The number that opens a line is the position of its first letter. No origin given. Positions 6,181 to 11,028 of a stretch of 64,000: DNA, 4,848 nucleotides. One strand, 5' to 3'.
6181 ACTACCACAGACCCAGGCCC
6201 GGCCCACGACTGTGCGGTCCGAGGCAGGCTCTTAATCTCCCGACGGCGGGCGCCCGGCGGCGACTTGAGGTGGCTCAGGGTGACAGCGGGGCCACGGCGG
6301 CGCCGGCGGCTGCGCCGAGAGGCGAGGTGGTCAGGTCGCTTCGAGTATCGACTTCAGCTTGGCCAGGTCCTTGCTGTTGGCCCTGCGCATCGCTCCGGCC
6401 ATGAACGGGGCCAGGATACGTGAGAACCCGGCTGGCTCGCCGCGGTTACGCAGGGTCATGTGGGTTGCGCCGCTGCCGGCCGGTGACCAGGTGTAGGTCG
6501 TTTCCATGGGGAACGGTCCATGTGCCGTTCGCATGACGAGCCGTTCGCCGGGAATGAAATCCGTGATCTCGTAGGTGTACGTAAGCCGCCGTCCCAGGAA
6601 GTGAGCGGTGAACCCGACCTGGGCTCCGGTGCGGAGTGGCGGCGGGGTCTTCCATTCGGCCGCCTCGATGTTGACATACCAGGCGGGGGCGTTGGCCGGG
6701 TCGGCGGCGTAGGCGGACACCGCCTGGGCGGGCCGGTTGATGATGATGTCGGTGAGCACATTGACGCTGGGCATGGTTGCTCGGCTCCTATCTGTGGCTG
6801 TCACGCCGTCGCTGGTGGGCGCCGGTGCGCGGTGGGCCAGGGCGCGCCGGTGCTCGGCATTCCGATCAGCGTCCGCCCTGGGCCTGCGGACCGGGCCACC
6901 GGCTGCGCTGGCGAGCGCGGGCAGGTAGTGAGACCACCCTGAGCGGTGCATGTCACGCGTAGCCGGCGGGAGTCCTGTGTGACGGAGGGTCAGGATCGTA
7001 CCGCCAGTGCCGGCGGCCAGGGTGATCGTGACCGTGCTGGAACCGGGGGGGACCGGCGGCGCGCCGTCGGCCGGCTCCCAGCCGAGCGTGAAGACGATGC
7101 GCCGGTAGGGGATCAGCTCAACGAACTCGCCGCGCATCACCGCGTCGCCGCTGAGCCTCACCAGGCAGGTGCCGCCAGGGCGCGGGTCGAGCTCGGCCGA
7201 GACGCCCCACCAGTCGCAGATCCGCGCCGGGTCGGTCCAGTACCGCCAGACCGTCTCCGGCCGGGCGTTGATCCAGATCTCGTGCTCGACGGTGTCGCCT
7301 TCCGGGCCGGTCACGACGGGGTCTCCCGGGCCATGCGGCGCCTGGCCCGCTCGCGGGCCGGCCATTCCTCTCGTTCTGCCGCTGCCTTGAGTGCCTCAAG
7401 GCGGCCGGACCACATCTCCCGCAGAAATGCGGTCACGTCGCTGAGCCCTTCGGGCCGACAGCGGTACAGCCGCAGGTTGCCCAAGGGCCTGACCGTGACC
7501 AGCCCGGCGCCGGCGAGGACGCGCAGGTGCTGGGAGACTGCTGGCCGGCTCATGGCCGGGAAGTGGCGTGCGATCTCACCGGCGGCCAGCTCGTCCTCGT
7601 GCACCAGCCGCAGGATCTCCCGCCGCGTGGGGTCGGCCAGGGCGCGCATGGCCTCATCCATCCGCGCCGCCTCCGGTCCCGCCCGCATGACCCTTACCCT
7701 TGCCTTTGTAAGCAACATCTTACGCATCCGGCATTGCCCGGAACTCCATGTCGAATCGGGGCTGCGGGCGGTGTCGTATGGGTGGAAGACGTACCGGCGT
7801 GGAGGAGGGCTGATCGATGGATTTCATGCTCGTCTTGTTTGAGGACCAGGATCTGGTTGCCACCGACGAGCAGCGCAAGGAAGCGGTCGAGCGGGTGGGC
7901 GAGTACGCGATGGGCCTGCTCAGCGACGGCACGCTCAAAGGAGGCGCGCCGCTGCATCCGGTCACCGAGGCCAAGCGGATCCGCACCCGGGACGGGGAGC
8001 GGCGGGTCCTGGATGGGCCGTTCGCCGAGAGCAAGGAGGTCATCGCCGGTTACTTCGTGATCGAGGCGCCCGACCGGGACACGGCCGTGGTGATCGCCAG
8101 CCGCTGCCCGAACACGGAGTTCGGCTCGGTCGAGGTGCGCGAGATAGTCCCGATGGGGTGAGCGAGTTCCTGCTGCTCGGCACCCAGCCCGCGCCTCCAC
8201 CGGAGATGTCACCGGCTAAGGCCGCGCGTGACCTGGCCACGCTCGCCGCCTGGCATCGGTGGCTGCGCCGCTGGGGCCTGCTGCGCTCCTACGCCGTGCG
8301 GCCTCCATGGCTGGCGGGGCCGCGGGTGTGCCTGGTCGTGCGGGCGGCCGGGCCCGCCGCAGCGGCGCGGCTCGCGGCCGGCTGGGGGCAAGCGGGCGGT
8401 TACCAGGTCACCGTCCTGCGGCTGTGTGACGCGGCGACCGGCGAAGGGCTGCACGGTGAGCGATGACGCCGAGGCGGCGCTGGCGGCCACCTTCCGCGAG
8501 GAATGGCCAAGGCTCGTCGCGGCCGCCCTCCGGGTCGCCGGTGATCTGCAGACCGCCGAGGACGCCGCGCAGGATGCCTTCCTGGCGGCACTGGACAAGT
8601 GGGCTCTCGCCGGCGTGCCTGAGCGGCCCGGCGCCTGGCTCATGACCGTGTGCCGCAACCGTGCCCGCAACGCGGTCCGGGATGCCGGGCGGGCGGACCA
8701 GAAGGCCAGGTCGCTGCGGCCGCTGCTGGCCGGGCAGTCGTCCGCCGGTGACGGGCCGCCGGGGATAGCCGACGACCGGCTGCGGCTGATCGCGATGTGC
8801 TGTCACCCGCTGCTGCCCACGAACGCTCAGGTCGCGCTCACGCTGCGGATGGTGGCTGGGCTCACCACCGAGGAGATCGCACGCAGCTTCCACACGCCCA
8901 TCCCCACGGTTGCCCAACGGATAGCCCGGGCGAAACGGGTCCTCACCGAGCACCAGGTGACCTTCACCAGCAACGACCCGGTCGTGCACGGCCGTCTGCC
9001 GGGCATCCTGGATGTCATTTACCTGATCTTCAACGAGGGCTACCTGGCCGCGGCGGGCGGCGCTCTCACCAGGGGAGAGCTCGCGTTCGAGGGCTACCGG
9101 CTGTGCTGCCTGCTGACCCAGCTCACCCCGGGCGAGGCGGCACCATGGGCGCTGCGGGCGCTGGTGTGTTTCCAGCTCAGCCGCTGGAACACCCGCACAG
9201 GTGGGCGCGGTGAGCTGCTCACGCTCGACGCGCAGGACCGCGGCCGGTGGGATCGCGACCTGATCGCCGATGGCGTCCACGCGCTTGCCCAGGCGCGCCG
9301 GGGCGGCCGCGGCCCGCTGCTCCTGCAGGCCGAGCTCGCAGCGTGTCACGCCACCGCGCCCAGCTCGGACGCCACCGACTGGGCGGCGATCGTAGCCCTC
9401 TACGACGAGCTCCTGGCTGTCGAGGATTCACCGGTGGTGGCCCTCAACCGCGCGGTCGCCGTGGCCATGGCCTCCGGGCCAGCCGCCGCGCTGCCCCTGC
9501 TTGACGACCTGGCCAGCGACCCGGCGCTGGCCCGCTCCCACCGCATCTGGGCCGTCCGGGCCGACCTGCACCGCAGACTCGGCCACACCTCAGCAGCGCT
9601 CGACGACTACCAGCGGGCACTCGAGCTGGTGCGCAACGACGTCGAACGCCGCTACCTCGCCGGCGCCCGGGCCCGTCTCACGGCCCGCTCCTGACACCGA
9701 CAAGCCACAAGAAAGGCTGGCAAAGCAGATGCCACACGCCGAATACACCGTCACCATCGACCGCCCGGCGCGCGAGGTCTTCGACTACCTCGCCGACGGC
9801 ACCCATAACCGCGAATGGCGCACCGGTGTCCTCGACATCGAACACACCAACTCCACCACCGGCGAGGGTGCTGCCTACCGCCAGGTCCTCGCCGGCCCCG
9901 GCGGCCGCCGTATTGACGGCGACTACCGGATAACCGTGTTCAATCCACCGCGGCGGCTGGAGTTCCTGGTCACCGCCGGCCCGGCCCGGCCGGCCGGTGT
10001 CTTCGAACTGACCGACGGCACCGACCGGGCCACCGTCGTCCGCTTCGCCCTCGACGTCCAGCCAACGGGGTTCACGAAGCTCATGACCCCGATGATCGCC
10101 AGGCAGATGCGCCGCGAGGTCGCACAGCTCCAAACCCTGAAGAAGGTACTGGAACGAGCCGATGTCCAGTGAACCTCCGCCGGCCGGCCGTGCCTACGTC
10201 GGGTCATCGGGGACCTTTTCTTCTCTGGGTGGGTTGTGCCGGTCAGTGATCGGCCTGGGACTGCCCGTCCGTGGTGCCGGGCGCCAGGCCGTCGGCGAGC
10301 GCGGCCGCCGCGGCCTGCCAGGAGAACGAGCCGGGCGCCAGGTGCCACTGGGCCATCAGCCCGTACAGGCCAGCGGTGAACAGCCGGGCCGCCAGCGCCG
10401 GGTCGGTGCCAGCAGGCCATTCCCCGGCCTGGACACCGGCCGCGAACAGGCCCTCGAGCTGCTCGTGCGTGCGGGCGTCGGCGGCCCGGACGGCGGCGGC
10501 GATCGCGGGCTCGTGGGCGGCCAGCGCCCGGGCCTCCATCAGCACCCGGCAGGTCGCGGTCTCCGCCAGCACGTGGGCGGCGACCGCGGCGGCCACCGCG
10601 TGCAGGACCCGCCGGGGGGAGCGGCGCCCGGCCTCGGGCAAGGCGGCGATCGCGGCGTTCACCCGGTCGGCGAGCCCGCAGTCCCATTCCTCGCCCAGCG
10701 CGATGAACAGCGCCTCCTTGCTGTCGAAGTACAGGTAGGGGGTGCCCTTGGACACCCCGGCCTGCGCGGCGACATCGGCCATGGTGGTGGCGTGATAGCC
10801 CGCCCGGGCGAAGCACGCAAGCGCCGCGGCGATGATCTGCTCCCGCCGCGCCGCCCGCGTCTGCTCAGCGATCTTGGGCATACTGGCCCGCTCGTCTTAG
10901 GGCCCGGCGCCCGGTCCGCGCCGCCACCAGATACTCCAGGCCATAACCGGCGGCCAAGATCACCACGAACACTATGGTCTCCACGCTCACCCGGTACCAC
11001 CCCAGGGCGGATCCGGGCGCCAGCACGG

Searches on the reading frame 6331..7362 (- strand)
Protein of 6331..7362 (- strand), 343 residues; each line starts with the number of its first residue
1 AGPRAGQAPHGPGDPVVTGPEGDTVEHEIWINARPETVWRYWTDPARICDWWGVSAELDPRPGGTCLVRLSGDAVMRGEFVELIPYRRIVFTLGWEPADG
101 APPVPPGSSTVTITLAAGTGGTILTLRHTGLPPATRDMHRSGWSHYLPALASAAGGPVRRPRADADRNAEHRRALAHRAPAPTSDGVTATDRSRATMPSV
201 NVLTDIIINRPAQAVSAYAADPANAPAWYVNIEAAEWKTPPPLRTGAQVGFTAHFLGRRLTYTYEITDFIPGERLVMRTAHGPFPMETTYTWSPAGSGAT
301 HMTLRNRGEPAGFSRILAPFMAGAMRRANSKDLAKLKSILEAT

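Call 80: search_protein_families(library=pfam, proteins=[window:6331-7362:-], max_evalue=0.001)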
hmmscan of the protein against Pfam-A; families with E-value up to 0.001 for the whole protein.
window:6331-7362:- (343 aa): 3 families
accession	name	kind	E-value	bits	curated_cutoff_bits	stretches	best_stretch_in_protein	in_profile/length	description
PF08327.17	AHSA1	-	4.5e-30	104.9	22.1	1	32-153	1-123/125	Activator of Hsp90 ATPase homolog 1-like protein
PF10604.15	Polyketide_cyc2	-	4.8e-25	89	27.4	2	202-341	4-142/142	Polyketide cyclase / dehydrase and lipid transport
PF03364.25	Polyketide_cyc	-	7.3e-05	23.5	23.4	0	31-64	1-36/126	Polyketide cyclase / dehydrase and lipid transport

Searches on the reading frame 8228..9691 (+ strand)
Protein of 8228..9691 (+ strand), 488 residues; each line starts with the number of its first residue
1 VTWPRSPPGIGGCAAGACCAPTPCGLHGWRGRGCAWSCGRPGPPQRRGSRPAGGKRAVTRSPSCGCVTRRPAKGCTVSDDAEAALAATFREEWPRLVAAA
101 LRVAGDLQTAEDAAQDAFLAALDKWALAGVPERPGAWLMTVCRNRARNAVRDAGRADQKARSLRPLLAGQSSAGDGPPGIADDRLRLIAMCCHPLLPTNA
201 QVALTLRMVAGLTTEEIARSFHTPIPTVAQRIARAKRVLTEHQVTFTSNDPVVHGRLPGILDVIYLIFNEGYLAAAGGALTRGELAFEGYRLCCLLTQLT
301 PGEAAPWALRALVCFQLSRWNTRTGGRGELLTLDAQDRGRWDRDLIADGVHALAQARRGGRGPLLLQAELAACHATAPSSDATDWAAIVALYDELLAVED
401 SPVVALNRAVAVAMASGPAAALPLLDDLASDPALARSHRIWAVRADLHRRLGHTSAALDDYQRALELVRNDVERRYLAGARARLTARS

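Call 80: search_protein_families(library=pfam, proteins=[window:8228-9691:+], max_evalue=0.001)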
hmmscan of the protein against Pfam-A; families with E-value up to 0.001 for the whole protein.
window:8228-9691:+ (488 aa): 6 families
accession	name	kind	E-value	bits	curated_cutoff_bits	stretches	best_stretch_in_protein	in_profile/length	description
PF20239.3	DUF6596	-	3.2e-27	95.2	27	1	256-356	1-101/102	Family of unknown function (DUF6596)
PF04542.20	Sigma70_r2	-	1.8e-11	44.1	24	1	91-155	4-70/71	Sigma-70 region 2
PF08281.18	Sigma70_r4_2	-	4e-10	39.6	25.7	1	189-237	4-52/54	Sigma-70, region 4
PF13429.12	TPR_15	-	1.6e-05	24.9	26.2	1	423-473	131-181/280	Tetratricopeptide repeat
PF00515.34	TPR_1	-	0.00027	21.1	27.8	0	439-470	2-33/34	Tetratricopeptide repeat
PF07719.23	TPR_2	-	0.00067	20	27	0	439-470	2-33/34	Tetratricopeptide repeat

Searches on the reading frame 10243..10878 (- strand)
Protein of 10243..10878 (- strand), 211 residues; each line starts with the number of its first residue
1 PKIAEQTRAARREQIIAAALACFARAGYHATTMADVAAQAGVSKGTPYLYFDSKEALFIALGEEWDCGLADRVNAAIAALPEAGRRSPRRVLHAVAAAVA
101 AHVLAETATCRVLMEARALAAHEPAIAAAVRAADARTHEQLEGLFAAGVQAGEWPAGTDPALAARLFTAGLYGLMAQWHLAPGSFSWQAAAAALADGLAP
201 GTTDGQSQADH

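Call 80: search_protein_families(library=pfam, proteins=[window:10243-10878:-], max_evalue=0.001)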
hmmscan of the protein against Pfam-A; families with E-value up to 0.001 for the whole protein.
window:10243-10878:- (211 aa): 5 families
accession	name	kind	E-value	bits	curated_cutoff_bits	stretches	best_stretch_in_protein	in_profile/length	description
PF00440.29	TetR_N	-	2.2e-19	69.4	24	1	15-61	1-47/47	Bacterial regulatory proteins, tetR family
PF13977.11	TetR_C_6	-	5.7e-11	43.1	27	1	88-198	1-110/115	BetI-type transcriptional repressor, C-terminal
PF17932.6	TetR_C_24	-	6.1e-08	33.3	26.4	1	87-196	3-108/114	Tetracyclin repressor-like, C-terminal domain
PF16859.10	TetR_C_11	-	6.7e-05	23.7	32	1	89-172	8-91/113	Tetracyclin repressor-like, C-terminal domain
PF16925.10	TetR_C_13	-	0.00041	21.2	27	1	107-180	22-95/109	Tetracyclin repressor-like, C-terminal domain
